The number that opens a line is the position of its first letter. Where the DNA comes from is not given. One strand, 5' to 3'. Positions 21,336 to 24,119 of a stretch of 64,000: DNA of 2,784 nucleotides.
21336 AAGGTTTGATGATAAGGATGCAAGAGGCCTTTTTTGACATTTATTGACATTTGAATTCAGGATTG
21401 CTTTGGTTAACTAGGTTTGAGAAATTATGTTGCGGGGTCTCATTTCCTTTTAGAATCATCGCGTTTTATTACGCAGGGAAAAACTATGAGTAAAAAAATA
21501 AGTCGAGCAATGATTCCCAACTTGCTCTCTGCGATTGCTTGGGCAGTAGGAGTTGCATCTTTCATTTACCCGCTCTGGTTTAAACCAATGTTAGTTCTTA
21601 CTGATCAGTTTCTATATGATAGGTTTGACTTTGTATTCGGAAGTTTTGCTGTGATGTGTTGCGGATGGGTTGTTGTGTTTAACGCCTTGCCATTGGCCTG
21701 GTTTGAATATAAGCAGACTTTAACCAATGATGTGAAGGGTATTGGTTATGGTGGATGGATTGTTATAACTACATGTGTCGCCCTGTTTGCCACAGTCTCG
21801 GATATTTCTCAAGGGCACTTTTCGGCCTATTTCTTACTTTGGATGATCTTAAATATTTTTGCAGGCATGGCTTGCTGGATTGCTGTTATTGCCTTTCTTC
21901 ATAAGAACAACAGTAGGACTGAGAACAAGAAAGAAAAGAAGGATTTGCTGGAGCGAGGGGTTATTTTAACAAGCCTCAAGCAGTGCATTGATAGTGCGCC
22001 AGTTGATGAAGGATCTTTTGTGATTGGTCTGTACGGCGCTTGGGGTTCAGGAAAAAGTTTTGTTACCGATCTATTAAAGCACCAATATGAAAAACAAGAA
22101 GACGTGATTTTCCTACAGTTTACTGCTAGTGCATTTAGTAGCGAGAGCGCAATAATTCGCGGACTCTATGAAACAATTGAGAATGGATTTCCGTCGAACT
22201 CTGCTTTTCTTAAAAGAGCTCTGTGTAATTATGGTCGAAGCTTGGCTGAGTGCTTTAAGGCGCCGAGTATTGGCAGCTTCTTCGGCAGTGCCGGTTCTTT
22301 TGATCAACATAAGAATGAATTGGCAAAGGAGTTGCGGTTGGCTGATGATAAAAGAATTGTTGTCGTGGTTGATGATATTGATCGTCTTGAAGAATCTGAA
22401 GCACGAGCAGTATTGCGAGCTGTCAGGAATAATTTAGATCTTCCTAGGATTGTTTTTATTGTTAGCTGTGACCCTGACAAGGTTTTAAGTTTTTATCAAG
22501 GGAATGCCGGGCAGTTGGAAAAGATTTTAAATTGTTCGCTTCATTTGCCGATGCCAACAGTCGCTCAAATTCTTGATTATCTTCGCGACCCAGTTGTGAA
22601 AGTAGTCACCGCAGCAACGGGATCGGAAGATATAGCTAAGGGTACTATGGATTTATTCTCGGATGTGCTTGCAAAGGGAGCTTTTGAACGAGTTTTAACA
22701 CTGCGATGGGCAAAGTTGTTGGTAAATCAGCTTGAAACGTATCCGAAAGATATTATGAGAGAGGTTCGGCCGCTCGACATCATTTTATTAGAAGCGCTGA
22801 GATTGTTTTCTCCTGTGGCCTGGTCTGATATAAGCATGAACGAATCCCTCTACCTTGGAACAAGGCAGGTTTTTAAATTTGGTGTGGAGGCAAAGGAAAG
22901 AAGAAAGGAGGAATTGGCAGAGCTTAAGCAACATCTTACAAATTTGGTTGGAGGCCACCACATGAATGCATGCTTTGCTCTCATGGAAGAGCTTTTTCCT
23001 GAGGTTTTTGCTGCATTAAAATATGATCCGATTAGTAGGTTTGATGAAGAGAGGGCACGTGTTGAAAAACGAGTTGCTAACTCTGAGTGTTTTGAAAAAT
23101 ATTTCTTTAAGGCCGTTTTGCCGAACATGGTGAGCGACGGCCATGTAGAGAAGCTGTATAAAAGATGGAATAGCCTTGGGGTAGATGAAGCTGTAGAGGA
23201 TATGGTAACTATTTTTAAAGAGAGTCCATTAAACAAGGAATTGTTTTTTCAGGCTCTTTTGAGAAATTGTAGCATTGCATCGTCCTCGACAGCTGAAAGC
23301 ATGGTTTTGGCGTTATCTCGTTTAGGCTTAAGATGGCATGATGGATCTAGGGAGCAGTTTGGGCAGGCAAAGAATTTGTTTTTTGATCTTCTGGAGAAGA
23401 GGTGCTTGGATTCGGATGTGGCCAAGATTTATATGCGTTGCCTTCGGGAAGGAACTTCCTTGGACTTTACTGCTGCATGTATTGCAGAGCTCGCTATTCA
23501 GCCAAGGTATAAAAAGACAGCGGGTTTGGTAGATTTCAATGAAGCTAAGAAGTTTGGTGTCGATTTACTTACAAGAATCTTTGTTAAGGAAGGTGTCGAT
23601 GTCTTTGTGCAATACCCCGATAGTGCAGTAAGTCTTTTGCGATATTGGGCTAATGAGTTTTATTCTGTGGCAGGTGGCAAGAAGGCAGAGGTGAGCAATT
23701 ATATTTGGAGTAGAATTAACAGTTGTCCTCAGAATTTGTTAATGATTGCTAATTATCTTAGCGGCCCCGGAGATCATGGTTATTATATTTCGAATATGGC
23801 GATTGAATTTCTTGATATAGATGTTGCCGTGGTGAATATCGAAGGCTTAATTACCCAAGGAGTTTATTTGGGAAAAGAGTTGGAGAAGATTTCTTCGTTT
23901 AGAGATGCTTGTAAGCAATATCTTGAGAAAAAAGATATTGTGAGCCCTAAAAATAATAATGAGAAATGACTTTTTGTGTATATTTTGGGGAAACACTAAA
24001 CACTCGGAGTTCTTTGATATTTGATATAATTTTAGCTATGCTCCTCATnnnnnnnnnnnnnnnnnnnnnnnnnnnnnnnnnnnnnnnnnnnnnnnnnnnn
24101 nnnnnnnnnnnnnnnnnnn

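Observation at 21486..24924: Membrane-anchored KAP NTPase plus PIN-transmembrane protein: candidate two-gene conflict or defence module in an AT-rich island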

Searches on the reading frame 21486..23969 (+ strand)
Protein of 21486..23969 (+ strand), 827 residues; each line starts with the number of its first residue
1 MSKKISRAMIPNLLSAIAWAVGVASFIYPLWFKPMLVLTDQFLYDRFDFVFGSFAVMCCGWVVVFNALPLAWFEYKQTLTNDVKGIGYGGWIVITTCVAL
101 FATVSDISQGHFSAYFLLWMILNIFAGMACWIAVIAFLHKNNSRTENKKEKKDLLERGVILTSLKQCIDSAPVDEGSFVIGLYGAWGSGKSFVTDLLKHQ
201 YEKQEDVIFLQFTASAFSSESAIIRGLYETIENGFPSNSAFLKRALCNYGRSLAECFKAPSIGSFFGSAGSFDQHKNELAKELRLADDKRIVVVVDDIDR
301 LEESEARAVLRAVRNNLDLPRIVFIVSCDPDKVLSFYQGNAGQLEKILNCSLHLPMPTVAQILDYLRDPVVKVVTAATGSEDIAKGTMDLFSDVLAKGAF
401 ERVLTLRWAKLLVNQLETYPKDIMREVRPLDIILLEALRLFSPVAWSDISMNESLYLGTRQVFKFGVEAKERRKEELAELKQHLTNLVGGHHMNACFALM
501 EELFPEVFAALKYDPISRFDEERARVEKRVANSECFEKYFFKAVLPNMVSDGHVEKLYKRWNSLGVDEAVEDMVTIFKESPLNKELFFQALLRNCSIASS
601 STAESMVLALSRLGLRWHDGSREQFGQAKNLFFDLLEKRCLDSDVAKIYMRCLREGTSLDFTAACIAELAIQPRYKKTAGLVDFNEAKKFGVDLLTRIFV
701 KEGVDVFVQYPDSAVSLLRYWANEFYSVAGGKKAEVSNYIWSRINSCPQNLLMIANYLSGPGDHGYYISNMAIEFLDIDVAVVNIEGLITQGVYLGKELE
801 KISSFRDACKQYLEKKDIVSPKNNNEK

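Call 3: search_protein_families(library=pfam, proteins=[window:21486-23969:+], max_evalue=1)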
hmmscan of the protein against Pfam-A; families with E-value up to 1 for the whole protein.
window:21486-23969:+ (827 aa): 11 families
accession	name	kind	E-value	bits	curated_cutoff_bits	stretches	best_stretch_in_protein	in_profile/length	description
PF07693.20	KAP_NTPase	-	1.3e-26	94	20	1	163-418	7-288/293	KAP family P-loop domain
PF13191.12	AAA_16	-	8.8e-07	30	32.6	1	160-325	8-167/167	AAA ATPase domain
PF13401.12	AAA_22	-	2.7e-06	28.2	27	1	181-324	9-120/130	AAA domain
PF25199.1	nSTAND_NTPase5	-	0.04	14.2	34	0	278-325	85-129/145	Novel STAND NTPase 5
PF06309.17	Torsin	-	0.056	14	27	1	156-201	33-78/127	Torsin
PF01024.24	Colicin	-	0.062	13.6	23.4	1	248-300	35-87/185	Colicin pore forming domain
PF19044.6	P-loop_TraG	-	0.15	11.1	25.8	1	183-235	35-87/413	TraG P-loop domain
PF20563.3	DUF6773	-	0.17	12.1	27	1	85-154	91-160/163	Family of unknown function (DUF6773)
PF00005.33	ABC_tran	-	0.27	12.3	25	1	179-212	13-46/137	ABC transporter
PF20693.3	YobI-ATPase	-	0.42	10.5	27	0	179-207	16-43/363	YobI-like P-loop NTPase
PF03600.22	CitMHS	-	0.65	9.5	31.9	0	11-137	118-222/336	Citrate transporter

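Call 4: search_protein_families(library=padloc, proteins=[window:21486-23969:+], max_evalue=1)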
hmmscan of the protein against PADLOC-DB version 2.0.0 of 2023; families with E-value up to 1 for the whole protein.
window:21486-23969:+ (827 aa): 7 families
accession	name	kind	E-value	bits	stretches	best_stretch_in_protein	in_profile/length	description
PDLC02361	PifA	-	8.2e-33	111.9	2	266-608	160-509/720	PifA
PDLC02209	QatA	-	1.5e-12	44.9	2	150-218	8-74/646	-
PDLC02210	QatA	-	2e-09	34.5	2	179-217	34-73/593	-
PDLC04959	PDC-S20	-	4.1e-09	34.5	2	269-468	165-375/464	-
PDLC04957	PDC-S20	-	2.9e-08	31.6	2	149-205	2-58/446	-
PDLC04958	PDC-S20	-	3.1e-06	24.8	1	151-211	2-62/458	-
PDLC02373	dCTPase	-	0.00033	17.6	1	88-304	66-253/630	-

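Call 5: search_protein_families(library=ncbifam, proteins=[window:21486-23969:+], max_evalue=1)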
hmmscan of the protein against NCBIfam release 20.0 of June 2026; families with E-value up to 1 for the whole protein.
window:21486-23969:+ (827 aa): 2 families
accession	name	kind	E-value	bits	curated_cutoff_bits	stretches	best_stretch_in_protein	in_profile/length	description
NF041923.1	QatA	equivalog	1.7e-11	43.5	600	2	151-217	9-73/628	Qat anti-phage system ATPase QatA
TIGR02928.1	TIGR02928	subfamily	0.00065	18.7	181.3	1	149-232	12-103/366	orc1/cdc6 family replication initiation protein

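Call 10: find_homologous_proteins(query=window:21486-23969:+)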
Query window:21486-23969:+ (827 aa): 348 proteins with E <= 0.001 among 8000 candidates; the best 120 are listed.
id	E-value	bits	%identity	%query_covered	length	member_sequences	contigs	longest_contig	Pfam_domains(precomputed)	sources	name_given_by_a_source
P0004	0.0e+0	1869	100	99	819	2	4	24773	PF07693.21,PF13401.13,PF13191.13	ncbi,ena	-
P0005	2.0e-30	124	26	56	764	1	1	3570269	PF07693.21,PF13401.13,PF13191.13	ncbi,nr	ncbi:hypothetical protein CJO94_05885 [Ralstonia solanacearum]|nr:hypothetical protein CJO94_05885 [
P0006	4.9e-27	113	27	49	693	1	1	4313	PF07693.21,PF13401.13,PF13191.13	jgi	jgi:predicted KAP-like P-loop ATPase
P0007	2.8e-24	104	23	67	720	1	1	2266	PF07693.21,PF13401.13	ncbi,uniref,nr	ncbi:KAP family NTPase [Sansalvadorimonas sp. 2012CJ34-2]|uniref:KAP family NTPase n=1 Tax=Parendozo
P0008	2.4e-23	101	24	61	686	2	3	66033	PF07693.21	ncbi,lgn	-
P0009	3.6e-23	100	24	56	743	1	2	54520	PF07693.21,PF13401.13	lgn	-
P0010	1.6e-22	98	24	57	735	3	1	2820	PF07693.21,PF13401.13,PF01637.25,PF13191.13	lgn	-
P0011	4.2e-22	97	26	62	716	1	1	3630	PF07693.21,PF13401.13,PF13191.13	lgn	-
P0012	2.1e-21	94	24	48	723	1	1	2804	PF07693.21,PF13401.13,PF01637.25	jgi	jgi:predicted KAP-like P-loop ATPase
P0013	2.5e-21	94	25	47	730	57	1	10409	PF07693.21,PF13401.13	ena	-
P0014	6.3e-21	93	24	63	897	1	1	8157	PF07693.21,PF13401.13,PF09997.15,PF13191.13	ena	-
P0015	8.3e-21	92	24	45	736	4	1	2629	PF07693.21,PF00004.36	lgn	-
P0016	1.1e-20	92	29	44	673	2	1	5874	PF07693.21,PF13401.13,PF13191.13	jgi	jgi:predicted KAP-like P-loop ATPase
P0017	1.1e-20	92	27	49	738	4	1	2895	PF07693.21,PF13401.13,PF13191.13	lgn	-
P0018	2.1e-20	91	26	56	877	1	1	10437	PF07693.21,PF13401.13,PF01637.25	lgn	-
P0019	5.5e-20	90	23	49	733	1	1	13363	PF07693.21,PF00004.36,PF13401.13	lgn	-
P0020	6.8e-20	89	23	57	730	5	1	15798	PF07693.21,PF01637.25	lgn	-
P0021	9.5e-20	89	25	50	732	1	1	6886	PF07693.21,PF13401.13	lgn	-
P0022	1.0e-19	89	23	49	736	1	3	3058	PF07693.21,PF00004.36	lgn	-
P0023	1.0e-19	89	23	49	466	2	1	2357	PF07693.21,PF13401.13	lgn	-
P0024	2.7e-19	87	26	25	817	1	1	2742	PF07693.21,PF13401.13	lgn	-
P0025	6.0e-19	86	23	49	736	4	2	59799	PF07693.21,PF13401.13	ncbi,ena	-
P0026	6.4e-19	86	23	50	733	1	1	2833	PF07693.21,PF00004.36,PF13401.13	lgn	-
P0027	6.6e-19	86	28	34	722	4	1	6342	PF07693.21,PF24883.3,PF05729.19,PF13401.13,PF01637.25,PF25199.2,PF13191.13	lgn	-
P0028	7.7e-19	86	24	44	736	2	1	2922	PF07693.21,PF00004.36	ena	-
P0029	7.8e-19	86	26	46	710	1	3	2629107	PF07693.21,PF13401.13,PF13191.13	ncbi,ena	-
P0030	7.8e-19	86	23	49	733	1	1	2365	PF07693.21,PF00004.36,PF13401.13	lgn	-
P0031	8.2e-19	86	28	37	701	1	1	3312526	PF07693.21,PF13401.13,PF13191.13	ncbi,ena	-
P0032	8.7e-19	86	27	26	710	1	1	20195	PF07693.21,PF00004.36,PF13401.13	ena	-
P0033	1.0e-18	85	23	49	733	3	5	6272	PF07693.21,PF00004.36,PF13401.13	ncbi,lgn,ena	-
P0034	1.2e-18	85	26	47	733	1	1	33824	PF07693.21,PF13401.13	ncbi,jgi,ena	jgi:predicted KAP-like P-loop ATPase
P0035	1.4e-18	85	26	48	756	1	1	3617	PF07693.21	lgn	-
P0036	1.4e-18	85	26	46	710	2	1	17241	PF07693.21,PF13401.13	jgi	jgi:predicted KAP-like P-loop ATPase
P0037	1.5e-18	85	24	56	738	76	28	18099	PF07693.21,PF01637.25,PF13191.13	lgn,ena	-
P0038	1.5e-18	85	23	51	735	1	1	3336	PF07693.21,PF24883.3,PF13401.13,PF01637.25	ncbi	-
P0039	1.8e-18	85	25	44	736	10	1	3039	PF07693.21,PF00004.36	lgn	-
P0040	2.3e-18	84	30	49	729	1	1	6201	PF07693.21,PF13401.13,PF13191.13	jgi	jgi:predicted KAP-like P-loop ATPase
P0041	2.4e-18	84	30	35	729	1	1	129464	PF07693.21,PF13191.13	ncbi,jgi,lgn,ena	ncbi:MAG TPA: P-loop NTPase fold protein [Chloroflexia bacterium]|jgi:predicted KAP-like P-loop ATPa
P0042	2.7e-18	84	24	47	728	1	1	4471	PF07693.21,PF13401.13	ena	-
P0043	2.9e-18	84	23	48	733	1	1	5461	PF07693.21,PF13401.13,PF01637.25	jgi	jgi:predicted KAP-like P-loop ATPase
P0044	2.9e-18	84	27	46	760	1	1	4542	PF07693.21,PF13401.13,PF13191.13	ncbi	ncbi:MAG: KAP family NTPase [Chloroflexota bacterium]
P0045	3.9e-18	83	23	46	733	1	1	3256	PF07693.21,PF00004.36,PF13401.13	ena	-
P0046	4.0e-18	83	26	46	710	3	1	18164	PF07693.21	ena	-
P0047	5.1e-18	83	24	47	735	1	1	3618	PF07693.21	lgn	-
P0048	5.2e-18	83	24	47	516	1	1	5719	PF07693.21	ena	-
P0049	7.2e-18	83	23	48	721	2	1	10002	PF07693.21,PF13401.13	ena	-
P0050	9.2e-18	82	26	47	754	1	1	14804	PF07693.21,PF13401.13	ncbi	-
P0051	9.4e-18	82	24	50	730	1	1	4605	PF07693.21,PF13401.13,PF01637.25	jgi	-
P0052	1.1e-17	82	22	56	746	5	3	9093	PF07693.21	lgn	-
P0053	1.5e-17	82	27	49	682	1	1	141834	PF07693.21,PF13401.13,PF13191.13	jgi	jgi:hypothetical protein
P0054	1.8e-17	81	26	47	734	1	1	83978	PF07693.21,PF13401.13,PF13191.13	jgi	jgi:predicted KAP-like P-loop ATPase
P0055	2.1e-17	81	24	51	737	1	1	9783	PF07693.21,PF01637.25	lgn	-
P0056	2.2e-17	81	27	33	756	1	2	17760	PF07693.21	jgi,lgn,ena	jgi:predicted KAP-like P-loop ATPase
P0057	2.9e-17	81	23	47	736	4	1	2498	PF07693.21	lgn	-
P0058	3.4e-17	80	24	50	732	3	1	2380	PF07693.21,PF13401.13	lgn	-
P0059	4.7e-17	80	27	44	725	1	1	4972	PF07693.21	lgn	-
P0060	4.8e-17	80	24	47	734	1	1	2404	PF07693.21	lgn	-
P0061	4.9e-17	80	26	48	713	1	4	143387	PF07693.21,PF13401.13,PF13191.13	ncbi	-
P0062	5.8e-17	80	27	35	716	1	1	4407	PF07693.21,PF05729.19,PF13401.13,PF25199.2,PF13191.13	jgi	jgi:predicted KAP-like P-loop ATPase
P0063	8.2e-17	79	27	47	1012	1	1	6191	PF07693.21,PF13401.13,PF13191.13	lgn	-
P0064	8.6e-17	79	25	47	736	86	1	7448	PF07693.21,PF13401.13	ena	-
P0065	9.5e-17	79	29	35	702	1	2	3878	PF07693.21,PF13401.13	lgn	-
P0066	9.6e-17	79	26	47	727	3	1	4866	PF07693.21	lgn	-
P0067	1.3e-16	78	22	52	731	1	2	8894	PF07693.21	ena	-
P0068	1.4e-16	78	24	48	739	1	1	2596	PF07693.21,PF13401.13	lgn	-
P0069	1.6e-16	78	24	52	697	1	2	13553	PF07693.21,PF13401.13,PF01637.25,PF13191.13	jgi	jgi:predicted KAP-like P-loop ATPase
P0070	1.6e-16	78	26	49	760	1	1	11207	PF07693.21,PF13401.13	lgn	-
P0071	1.9e-16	78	26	44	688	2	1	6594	PF07693.21,PF13401.13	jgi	-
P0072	2.2e-16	78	28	51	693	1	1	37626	PF07693.21,PF13401.13,PF13191.13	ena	-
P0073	3.4e-16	77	25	30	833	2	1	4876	PF07693.21,PF13401.13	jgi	jgi:Predicted P-loop ATPase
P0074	3.5e-16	77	24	49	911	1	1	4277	PF07693.21,PF13401.13,PF13191.13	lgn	-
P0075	5.0e-16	76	24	50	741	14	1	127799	PF07693.21,PF13401.13,PF13191.13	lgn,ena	-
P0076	5.1e-16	76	22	62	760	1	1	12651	PF07693.21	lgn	-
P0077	6.0e-16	76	23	56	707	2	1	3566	PF07693.21,PF13401.13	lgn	-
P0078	6.2e-16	76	24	48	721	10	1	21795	PF07693.21,PF13401.13,PF13191.13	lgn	-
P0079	7.1e-16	76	25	44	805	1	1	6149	PF07693.21,PF01381.29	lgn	-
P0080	7.3e-16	76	25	46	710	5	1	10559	PF07693.21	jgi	jgi:predicted KAP-like P-loop ATPase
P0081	7.4e-16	76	29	34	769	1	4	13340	PF07693.21,PF13191.13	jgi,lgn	-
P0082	1.2e-15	75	24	49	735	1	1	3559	PF07693.21,PF13401.13,PF13191.13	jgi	jgi:hypothetical protein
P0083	1.3e-15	75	26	35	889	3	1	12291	PF07693.21,PF13401.13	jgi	jgi:predicted KAP-like P-loop ATPase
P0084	1.6e-15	75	28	37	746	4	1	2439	PF07693.21,PF24883.3,PF13401.13,PF01637.25,PF25199.2,PF00931.29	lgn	-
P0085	2.8e-15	74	25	52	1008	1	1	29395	PF07693.21,PF13191.13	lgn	-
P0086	3.1e-15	74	24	51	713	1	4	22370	PF07693.21,PF13401.13,PF13191.13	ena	-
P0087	3.5e-15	74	27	36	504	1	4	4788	PF07693.21,PF13401.13,PF13191.13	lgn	-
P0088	3.5e-15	74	26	48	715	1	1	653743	PF07693.21,PF13191.13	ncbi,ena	-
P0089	3.8e-15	74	29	39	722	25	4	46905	PF07693.21,PF13401.13,PF13191.13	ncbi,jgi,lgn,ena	-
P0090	4.6e-15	73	22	47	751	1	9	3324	PF07693.21,PF13401.13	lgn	-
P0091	4.8e-15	73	22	47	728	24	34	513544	PF07693.21,PF13401.13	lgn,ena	-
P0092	6.4e-15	73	23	47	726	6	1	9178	PF07693.21,PF01637.25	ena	-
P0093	7.1e-15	73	28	49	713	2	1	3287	PF07693.21,PF13191.13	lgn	-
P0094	8.8e-15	72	27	34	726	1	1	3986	PF07693.21,PF05729.19,PF13401.13,PF13191.13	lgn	-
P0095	1.0e-14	72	26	48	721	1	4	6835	PF07693.21,PF13401.13,PF13191.13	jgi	jgi:predicted KAP-like P-loop ATPase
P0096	1.2e-14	72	25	46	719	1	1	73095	PF07693.21,PF13191.13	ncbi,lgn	-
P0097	1.2e-14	72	25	46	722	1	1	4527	PF07693.21,PF13401.13,PF13191.13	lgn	-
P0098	1.2e-14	72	24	47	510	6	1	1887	PF07693.21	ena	-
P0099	1.4e-14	72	26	48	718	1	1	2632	PF07693.21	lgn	-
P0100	1.5e-14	72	23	50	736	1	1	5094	PF07693.21,PF13401.13,PF13191.13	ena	-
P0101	1.6e-14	72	27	39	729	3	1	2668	PF07693.21,PF13191.13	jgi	jgi:predicted KAP-like P-loop ATPase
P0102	1.6e-14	71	25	45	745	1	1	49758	PF07693.21,PF13191.13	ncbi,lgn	ncbi:MAG: P-loop NTPase fold protein [Dehalococcoidia bacterium]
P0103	1.7e-14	71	26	41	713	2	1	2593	PF07693.21,PF24883.3,PF05729.19,PF13401.13,PF01637.25,PF25199.2,PF00931.29,PF13191.13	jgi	jgi:predicted KAP-like P-loop ATPase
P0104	1.8e-14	71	21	48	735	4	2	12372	PF07693.21,PF13401.13,PF01637.25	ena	-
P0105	1.9e-14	71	27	48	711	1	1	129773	PF07693.21,PF13191.13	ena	-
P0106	1.9e-14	71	23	49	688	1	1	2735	PF07693.21,PF13401.13,PF13191.13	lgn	-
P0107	2.1e-14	71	26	50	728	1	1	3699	PF07693.21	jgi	-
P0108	2.2e-14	71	29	38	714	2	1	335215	PF07693.21,PF13191.13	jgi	jgi:predicted KAP-like P-loop ATPase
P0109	2.8e-14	71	28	38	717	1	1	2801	PF07693.21,PF13401.13,PF13191.13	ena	-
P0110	3.1e-14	71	25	34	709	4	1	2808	PF07693.21,PF13401.13,PF13191.13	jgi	-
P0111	3.1e-14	71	28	37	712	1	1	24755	PF07693.21,PF13191.13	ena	-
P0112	3.7e-14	70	27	41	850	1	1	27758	PF07693.21,PF13401.13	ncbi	-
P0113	3.7e-14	70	24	50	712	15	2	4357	PF07693.21,PF13401.13,PF13191.13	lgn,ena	-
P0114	3.9e-14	70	27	47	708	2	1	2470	PF07693.21,PF13191.13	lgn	-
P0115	4.2e-14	70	26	47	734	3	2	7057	PF07693.21,PF13401.13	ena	-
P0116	4.5e-14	70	26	46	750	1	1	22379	PF07693.21,PF13191.13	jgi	jgi:predicted KAP-like P-loop ATPase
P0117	4.5e-14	70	25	40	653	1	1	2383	PF07693.21,PF13401.13,PF13191.13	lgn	-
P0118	4.6e-14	70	26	45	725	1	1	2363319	PF07693.21,PF13401.13,PF13191.13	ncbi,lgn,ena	-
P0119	6.4e-14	69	25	49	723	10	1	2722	PF07693.21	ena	-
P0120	9.1e-14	69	27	43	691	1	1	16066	PF07693.21,PF13191.13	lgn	-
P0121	9.2e-14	69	25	36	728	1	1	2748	PF07693.21,PF13401.13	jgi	jgi:predicted KAP-like P-loop ATPase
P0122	9.3e-14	69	23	35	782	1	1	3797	PF07693.21,PF13401.13,PF13191.13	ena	-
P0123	1.0e-13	69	21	58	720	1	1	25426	PF07693.21,PF13401.13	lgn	-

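Call 13: find_encoding_contigs(protein=P0004, flank=10000)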
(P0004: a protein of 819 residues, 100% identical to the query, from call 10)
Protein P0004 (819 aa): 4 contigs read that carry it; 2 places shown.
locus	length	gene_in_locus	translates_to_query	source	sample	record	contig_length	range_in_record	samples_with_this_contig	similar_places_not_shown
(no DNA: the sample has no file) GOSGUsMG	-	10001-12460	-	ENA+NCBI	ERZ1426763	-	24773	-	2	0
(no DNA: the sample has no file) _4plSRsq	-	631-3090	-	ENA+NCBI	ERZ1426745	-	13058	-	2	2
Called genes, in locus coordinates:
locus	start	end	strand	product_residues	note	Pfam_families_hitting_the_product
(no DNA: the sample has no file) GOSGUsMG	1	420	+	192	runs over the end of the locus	PF04205:FMN_bind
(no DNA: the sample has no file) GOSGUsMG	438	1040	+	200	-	PF02508:Rnf-Nqr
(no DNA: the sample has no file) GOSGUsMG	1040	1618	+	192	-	PF02508:Rnf-Nqr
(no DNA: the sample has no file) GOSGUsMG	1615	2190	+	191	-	PF02525:Flavodoxin_2 (weak), PF03358:FMN_red, PF12724:Flavodoxin_5 (faint)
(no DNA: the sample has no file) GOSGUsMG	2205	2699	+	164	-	PF07238:PilZ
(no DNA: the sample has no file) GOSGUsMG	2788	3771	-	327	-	PF00691:OmpA, PF01476:LysM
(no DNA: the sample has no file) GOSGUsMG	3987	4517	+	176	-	-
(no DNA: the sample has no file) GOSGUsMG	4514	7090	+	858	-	PF00675:Peptidase_M16, PF05193:Peptidase_M16_C, PF00675:Peptidase_M16, PF05193:Peptidase_M16_C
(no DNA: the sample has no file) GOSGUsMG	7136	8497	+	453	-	PF00437:T2SSE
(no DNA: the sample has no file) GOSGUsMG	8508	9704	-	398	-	PF13439:Glyco_transf_4, PF13579:Glyco_trans_4_4, PF08323:Glyco_transf_5, PF20706:GT4-conflict, PF00534:Glycos_transf_1, PF13692:Glyco_trans_1_4, PF13524:Glyco_trans_1_2 (weak)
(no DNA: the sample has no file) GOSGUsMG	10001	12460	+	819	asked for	PF07693:KAP_NTPase, PF13191:AAA_16 (weak), PF13401:AAA_22 (weak)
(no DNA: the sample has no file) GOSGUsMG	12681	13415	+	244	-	PF10130:PIN_2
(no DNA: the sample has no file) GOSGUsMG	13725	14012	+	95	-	PF04365:BrnT_toxin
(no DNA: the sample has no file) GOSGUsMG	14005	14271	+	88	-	PF12441:CopG_antitoxin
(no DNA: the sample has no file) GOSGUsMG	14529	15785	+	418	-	PF00999:Na_H_Exchanger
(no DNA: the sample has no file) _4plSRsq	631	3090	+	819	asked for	PF07693:KAP_NTPase, PF13191:AAA_16 (weak), PF13401:AAA_22 (weak)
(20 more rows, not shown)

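Call 33: find_encoding_contigs(protein=P0018, flank=6000, max_places=3)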
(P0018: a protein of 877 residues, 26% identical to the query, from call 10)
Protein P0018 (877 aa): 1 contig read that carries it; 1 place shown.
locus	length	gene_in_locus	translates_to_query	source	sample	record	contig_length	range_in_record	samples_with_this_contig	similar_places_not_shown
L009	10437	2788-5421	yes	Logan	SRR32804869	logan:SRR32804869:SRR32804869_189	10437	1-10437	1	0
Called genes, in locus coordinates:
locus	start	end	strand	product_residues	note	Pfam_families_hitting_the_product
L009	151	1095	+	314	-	PF00903:Glyoxalase (weak)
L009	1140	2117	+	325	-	PF00903:Glyoxalase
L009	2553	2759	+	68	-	-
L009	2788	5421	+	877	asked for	PF01637:ATPase_2 (weak), PF07693:KAP_NTPase, PF13401:AAA_22 (faint)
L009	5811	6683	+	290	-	PF12146:Hydrolase_4, PF00561:Abhydrolase_1, PF00975:Thioesterase, PF12697:Abhydrolase_6, PF00561:Abhydrolase_1 (weak)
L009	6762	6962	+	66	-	PF14147:Spore_YhaL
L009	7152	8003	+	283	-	PF11155:DUF2935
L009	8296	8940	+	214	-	PF22872:DUF7018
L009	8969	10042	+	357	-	PF22872:DUF7018, PF13159:DUF3994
